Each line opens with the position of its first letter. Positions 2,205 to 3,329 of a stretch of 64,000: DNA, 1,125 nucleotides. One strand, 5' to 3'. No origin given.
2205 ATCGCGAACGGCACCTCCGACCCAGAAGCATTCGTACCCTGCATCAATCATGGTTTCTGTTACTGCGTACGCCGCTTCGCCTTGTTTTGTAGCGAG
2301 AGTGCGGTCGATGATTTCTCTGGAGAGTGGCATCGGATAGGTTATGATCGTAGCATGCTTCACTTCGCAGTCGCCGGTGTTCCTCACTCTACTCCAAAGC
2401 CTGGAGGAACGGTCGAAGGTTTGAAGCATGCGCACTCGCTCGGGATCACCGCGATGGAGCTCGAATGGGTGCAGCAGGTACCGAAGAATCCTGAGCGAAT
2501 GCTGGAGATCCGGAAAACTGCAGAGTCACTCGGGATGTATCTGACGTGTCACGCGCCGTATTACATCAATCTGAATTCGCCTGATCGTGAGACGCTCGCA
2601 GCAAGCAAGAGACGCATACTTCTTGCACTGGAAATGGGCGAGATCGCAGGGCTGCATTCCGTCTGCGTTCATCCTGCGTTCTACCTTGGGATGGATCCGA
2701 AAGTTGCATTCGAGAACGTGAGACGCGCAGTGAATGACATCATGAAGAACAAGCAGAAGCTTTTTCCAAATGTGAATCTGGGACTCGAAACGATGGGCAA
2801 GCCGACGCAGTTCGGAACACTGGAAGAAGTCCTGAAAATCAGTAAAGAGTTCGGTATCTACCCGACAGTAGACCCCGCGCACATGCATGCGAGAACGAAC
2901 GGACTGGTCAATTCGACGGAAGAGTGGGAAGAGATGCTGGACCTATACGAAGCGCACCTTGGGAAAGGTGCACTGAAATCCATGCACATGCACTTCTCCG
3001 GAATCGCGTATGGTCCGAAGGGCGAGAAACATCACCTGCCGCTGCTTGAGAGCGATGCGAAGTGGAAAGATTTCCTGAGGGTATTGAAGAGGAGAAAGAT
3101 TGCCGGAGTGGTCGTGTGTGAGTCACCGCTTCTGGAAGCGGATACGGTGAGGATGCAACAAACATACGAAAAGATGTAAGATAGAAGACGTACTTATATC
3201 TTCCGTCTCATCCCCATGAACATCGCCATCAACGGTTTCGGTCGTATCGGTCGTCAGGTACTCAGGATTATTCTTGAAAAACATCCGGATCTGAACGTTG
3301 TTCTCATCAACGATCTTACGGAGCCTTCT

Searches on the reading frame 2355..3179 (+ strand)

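Call 52: search_protein_families(library=pfam, proteins=[window:2355-3179:+], max_evalue=0.001)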
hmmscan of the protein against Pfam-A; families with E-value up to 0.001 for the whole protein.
window:2355-3179:+ (274 aa): 1 family
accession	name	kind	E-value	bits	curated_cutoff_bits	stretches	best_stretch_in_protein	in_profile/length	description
PF01261.30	AP_endonuc_2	-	5.5e-31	108.6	31.1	1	24-258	2-230/249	Xylose isomerase-like TIM barrel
